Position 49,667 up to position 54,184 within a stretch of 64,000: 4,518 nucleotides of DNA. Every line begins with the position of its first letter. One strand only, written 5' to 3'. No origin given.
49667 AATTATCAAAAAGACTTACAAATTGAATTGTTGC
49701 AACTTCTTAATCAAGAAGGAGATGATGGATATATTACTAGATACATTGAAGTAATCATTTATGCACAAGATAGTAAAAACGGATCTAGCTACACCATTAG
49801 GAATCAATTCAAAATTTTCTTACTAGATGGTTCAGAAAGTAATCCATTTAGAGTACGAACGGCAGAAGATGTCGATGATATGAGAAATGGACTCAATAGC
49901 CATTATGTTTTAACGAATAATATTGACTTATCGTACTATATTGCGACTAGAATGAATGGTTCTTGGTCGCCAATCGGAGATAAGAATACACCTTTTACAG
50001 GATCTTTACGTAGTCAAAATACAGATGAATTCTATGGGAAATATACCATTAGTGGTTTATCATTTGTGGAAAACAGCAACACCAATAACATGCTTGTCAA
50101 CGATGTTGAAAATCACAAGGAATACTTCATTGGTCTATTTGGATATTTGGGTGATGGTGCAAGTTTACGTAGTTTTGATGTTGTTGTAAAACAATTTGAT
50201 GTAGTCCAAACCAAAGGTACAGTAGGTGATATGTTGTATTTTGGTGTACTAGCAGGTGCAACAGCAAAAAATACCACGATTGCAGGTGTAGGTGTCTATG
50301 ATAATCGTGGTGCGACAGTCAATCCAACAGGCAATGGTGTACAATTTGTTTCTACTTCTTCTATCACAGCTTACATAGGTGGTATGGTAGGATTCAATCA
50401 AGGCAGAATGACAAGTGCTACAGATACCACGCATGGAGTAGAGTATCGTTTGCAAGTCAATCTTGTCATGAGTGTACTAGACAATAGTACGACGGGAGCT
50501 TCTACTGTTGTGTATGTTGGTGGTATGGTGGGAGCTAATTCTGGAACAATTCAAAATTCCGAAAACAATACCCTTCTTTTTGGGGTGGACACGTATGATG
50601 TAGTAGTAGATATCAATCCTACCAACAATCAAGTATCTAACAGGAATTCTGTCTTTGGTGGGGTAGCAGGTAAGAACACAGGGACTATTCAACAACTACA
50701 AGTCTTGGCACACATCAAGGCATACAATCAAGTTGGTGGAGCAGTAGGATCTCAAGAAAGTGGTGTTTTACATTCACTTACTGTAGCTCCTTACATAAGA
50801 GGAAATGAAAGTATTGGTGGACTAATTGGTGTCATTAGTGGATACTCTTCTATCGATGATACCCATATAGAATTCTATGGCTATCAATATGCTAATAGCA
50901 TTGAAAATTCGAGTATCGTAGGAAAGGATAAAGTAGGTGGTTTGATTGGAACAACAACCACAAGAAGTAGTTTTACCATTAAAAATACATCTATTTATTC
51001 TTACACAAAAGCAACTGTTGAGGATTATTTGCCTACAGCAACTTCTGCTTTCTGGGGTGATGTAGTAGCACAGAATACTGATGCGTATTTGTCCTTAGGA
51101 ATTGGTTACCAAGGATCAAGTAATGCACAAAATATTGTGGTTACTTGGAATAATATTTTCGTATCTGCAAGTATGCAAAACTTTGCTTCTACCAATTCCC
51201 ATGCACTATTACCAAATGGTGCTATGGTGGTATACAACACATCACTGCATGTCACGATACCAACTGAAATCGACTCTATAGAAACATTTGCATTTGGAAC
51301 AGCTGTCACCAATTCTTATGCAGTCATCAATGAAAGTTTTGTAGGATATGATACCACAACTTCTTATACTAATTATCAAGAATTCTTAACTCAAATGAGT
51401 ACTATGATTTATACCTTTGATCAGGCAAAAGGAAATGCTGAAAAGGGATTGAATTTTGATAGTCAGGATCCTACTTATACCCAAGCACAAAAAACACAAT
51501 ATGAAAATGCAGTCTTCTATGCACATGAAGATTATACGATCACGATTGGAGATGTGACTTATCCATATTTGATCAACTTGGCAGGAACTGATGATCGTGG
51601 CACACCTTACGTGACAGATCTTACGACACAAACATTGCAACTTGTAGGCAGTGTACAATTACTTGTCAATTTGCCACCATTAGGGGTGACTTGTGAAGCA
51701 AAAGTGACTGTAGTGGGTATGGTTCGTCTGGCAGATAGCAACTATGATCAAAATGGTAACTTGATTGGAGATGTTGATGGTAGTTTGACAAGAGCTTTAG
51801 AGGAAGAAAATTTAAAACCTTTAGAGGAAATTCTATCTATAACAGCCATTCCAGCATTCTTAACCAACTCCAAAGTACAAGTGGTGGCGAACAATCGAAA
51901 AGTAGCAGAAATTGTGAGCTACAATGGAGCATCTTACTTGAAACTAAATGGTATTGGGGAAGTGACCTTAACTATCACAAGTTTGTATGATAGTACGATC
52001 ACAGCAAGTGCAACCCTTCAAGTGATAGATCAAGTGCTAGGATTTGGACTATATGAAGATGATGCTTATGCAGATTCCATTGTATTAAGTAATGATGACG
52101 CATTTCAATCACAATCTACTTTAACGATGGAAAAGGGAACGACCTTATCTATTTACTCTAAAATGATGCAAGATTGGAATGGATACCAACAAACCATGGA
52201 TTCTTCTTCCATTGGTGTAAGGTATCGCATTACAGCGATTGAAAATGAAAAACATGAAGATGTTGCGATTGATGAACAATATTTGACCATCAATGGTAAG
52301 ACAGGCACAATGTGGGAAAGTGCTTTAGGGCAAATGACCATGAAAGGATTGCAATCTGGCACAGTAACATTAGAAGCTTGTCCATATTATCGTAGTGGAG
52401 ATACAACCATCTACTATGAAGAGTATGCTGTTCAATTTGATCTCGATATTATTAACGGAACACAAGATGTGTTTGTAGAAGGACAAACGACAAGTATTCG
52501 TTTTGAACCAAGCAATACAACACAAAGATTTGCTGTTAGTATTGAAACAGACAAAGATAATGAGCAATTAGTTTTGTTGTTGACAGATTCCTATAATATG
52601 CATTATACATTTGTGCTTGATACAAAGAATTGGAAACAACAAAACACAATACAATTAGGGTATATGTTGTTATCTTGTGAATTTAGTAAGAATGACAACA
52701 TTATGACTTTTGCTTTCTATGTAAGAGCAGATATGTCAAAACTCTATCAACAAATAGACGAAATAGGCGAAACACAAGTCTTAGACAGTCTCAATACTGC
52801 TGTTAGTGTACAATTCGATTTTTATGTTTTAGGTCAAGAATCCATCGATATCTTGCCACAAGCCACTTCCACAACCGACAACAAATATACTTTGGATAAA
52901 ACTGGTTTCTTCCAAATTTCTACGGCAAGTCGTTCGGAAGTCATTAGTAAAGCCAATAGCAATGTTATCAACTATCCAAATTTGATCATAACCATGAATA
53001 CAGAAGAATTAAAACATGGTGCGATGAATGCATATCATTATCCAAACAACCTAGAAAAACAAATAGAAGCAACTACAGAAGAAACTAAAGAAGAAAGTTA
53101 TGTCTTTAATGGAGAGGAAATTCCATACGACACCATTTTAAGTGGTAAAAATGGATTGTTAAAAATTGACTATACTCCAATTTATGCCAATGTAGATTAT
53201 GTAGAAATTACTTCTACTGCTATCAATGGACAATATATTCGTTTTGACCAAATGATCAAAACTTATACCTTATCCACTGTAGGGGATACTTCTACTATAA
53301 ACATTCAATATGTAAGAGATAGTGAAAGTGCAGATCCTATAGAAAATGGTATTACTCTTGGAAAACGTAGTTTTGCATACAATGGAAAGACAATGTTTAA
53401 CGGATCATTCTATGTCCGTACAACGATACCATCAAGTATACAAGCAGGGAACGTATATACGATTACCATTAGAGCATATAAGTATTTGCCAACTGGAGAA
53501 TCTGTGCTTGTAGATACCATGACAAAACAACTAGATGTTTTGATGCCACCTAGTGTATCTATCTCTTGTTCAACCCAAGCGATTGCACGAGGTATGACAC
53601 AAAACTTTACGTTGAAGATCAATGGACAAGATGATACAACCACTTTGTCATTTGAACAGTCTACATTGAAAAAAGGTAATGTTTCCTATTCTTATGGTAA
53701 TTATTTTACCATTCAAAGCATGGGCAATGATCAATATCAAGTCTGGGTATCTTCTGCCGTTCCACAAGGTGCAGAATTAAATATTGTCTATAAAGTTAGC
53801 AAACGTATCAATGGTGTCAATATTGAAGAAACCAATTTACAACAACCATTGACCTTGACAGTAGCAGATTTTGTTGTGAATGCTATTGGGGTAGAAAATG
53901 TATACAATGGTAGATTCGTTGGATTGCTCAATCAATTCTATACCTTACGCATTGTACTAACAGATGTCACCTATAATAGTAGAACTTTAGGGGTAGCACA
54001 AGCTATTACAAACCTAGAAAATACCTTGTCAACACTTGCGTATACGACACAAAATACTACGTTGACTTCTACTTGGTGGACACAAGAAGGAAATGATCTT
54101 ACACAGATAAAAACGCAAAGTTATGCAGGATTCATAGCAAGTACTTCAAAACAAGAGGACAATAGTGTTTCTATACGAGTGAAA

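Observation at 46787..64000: A second giant lipoprotein gene that the ORF track misses entirely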

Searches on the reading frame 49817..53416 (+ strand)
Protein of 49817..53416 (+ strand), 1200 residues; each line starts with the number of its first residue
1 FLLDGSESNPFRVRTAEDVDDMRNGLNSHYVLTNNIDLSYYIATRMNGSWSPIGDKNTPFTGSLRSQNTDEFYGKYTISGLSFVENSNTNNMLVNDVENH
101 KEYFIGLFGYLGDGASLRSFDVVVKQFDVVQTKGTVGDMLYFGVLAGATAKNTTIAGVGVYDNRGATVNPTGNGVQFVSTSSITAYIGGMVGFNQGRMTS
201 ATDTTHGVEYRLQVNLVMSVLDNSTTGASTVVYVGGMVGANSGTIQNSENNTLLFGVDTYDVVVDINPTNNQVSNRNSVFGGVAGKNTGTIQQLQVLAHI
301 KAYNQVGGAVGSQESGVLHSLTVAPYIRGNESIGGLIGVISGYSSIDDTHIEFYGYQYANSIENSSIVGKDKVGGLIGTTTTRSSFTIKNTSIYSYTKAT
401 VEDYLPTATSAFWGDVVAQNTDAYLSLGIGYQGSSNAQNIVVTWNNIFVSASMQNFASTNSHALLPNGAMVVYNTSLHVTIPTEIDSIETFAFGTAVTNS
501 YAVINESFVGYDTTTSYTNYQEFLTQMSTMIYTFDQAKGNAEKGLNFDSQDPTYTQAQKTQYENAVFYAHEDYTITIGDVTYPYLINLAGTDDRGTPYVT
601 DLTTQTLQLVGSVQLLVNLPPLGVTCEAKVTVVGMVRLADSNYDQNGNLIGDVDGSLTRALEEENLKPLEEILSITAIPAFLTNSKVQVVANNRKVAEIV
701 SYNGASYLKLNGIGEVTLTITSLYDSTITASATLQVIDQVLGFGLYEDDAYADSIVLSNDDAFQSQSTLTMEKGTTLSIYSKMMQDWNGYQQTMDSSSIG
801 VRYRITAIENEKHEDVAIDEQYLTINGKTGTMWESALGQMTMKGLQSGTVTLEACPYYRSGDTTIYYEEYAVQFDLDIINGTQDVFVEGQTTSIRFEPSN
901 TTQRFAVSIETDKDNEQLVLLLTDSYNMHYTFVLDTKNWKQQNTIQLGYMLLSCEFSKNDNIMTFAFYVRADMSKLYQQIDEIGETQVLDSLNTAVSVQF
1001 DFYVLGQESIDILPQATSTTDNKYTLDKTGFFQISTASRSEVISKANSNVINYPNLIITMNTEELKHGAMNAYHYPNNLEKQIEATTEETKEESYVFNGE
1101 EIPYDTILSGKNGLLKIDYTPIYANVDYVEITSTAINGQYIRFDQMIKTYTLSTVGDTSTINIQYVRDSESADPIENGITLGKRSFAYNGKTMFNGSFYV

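Call 102: predict_structure(alignment_id=A6)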
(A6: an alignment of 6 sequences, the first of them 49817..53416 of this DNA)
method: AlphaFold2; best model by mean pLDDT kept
length: 1200 residues; sequences in the alignment: 6
mean_pLDDT: 44.0   pTM: 0.42
mean pLDDT of the five models: 44.0, 42.8, 42.3, 40.4, 39.9
residues with pLDDT >= 90: 4; 70-90: 153; 50-70: 209; < 50: 834
segments of 3 or more residues with pLDDT < 50: 1-8, 69-74, 86-98, 164-173, 203-208, 223-228, 248-276, 322-326, 328-330, 347-374, 381-625, 638-651, 653-657, 676-687, 723-727, 739-798, 810-848, 869-1200
pLDDT, mean of each block of 10 residues (from residue 1): 37 76 78 72 65 81 68 54 48 46 79 82 68 67 85 78 43 56 75 84 48 61 47 76 67 28 31 48 76 57 59 67 50 58 43 28 36 50 44 32 23 24 37 34 35 29 30 27 26 30 34 37 41 28 31 39 38 39 40 32 30 28 48 54 43 46 68 51 46 74 67 69 52 60 25 23 23 25 43 48 54 34 32 35 41 58 58 44 30 21 27 34 34 30 31 31 38 39 33 39 35 25 26 38 41 38 32 31 35 38 33 30 26 29 27 25 25 27 28 27
secondary structure, 60 per line:
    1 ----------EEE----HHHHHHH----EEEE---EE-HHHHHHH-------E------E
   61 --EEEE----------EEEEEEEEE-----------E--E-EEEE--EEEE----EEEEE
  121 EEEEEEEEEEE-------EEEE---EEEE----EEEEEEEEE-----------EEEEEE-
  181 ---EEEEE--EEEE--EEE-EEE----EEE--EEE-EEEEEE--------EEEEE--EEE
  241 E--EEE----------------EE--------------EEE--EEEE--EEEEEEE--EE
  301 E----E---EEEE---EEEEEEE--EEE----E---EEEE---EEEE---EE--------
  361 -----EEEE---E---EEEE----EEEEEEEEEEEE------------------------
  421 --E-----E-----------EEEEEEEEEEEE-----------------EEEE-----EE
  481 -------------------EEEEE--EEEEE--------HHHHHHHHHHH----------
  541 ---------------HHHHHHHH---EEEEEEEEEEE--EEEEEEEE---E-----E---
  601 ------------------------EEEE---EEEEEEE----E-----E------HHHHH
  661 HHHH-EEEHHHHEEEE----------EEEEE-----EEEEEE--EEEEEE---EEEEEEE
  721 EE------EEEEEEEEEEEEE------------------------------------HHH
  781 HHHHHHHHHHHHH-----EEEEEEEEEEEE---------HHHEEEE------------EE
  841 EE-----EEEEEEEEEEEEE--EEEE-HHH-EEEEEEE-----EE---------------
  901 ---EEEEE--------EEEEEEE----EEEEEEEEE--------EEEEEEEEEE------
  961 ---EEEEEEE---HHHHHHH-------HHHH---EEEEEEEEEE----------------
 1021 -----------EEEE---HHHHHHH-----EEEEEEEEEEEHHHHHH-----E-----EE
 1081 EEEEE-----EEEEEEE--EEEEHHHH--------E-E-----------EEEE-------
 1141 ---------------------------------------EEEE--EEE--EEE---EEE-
elements in order (helices of 4 or more, strands of 3 or more residues): E11-13 H18-24 E29-32 H39-45 E63-66 E77-85 E102-105 E108-111 E116-131 E139-142 E146-149 E154-162 E174-179 E184-188 E191-194 E197-199 E201-203 E208-210 E213-215 E217-222 E231-235 E238-241 E244-246 E279-281 E284-287 E290-296 E299-301 E310-313 E317-323 E326-328 E337-340 E344-347 E366-369 E377-380 E385-396 E441-452 E470-473 E500-504 E507-511 H520-530 H556-563 E567-577 E580-587 E625-628 E632-638 H656-664 E666-668 H669-672 E673-676 E687-691 E697-702 E705-710 E714-722 E729-741 H778-793 E799-810 E823-826 E839-842 E848-860 E863-866 E872-878 E904-908 E917-923 E928-936 E945-954 E964-970 H974-980 H988-991 E995-1004 E1032-1035 H1039-1045 E1051-1061 H1062-1067 E1079-1085 E1091-1097 E1100-1103 H1104-1107 E1130-1133 E1180-1183 E1186-1188 E1191-1193 E1197-1199

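Call 105: fold_search(model_id=the predicted structure, library=pdb)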
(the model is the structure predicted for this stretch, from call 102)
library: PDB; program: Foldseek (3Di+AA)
matches with E <= 10: 235; with E <= 0.001: 0
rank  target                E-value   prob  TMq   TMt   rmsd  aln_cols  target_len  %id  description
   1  5t9t_A                5.7e-03  0.51  0.07  0.14  44.9       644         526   11  Protocadherin Gamma B2 extracellular cadherin domains 1-5 (released 2016-10-19)
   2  7uvk                  7.8e-03  1.00  0.18  0.17   5.8       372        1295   17  G. haemolysans IgA1 protease (released 2022-11-23)
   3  7r5k_10               1.0e-02  0.28  0.07  0.05  33.3       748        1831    9  Human nuclear pore complex (constricted) (released 2022-06-22)
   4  7uvl_P                1.1e-02  1.00  0.16  0.15   7.2       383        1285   17  IgA1 Protease with IgA1 substrate (released 2022-11-23)
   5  6pgw                  1.3e-02  0.57  0.05  0.12  29.3       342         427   12  Crystal structure of zebrafish Protocadherin-19 EC3-6 (released 2020-12-30)
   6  6meq                  1.3e-02  0.57  0.06  0.16  29.6       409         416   12  PcdhgB3 EC1-4 in 50 mM HEPES (released 2019-09-04)
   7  6vfp_A                1.5e-02  0.60  0.07  0.16  28.7       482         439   10  Crystal structure of human protocadherin 1 EC1-EC4 (released 2020-03-11)
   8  9hcj_10               1.7e-02  0.16  0.05  0.04  36.1       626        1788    9  D. discoideum nuclear pore complex (released 2024-12-25)
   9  6c13_A                2.1e-02  0.28  0.06  0.13  41.5       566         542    9  CryoEM structure of mouse PCDH15-4EC-LHFPL5 complex (released 2018-08-15)
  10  4aq1_A                2.3e-02  0.16  0.06  0.10  36.5       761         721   11  Structure of the SbsB S-layer protein of Geobacillus stearothermophilus PV72p2 in complex with nanobody KB6 (released 2012-06-13)
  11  7u71                  2.4e-02  0.60  0.05  0.16  20.6       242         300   10  Crystal Structure of Mouse Cadherin-23 EC13-15 (released 2023-03-15)
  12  5dzv_A                2.9e-02  0.38  0.07  0.14  39.8       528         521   10  Protocadherin alpha 7 extracellular cadherin domains 1-5 (released 2016-05-04)
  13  5iu9_A                3.7e-02  0.44  0.07  0.17  30.2       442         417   10  Crystal Structure of Zebrafish Protocadherin-19 EC1-4 (released 2016-11-02)
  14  4aq1_C                3.8e-02  0.14  0.05  0.09  30.9       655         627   10  Structure of the SbsB S-layer protein of Geobacillus stearothermophilus PV72p2 in complex with nanobody KB6 (released 2012-06-13)
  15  5vh2_D                4.4e-02  0.75  0.06  0.28  22.1       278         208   10  Crystal Structure of Mouse Cadherin-23 EC12-13 with Engineered Mutation S1339D (released 2018-04-18)
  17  6xja_P                4.8e-02  1.00  0.16  0.15   7.0       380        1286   14  Streptococcus Pneumoniae IgA1 Protease with IgA1 substrate (released 2021-01-20)
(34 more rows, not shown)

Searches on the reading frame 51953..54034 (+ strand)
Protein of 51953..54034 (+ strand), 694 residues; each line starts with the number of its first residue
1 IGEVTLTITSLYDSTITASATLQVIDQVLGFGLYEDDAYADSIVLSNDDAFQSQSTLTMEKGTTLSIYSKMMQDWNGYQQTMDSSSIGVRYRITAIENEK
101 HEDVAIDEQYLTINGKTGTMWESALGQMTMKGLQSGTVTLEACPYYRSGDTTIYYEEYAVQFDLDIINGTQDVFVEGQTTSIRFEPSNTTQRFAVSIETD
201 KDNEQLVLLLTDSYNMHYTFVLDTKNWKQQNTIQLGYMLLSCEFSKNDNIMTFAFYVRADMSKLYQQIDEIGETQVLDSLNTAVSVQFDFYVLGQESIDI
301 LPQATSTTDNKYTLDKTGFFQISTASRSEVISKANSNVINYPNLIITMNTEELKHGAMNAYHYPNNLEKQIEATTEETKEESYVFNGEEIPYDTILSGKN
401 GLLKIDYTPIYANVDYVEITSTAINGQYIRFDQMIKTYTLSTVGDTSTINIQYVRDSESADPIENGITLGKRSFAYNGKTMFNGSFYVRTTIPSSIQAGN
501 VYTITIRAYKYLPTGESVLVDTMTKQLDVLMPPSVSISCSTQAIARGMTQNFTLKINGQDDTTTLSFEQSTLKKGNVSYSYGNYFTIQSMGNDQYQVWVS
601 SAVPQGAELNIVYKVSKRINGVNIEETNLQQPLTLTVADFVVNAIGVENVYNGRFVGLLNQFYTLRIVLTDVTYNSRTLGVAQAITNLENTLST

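Call 20: search_protein_families(library=pfam, proteins=[window:51953-54034:+], max_evalue=1)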
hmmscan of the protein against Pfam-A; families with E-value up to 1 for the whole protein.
window:51953-54034:+ (694 aa): 0 families

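Call 69: search_protein_families(library=ncbifam, proteins=[window:51953-54034:+], max_evalue=0.01)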
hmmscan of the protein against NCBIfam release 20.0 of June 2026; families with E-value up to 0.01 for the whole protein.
window:51953-54034:+ (694 aa): 0 families
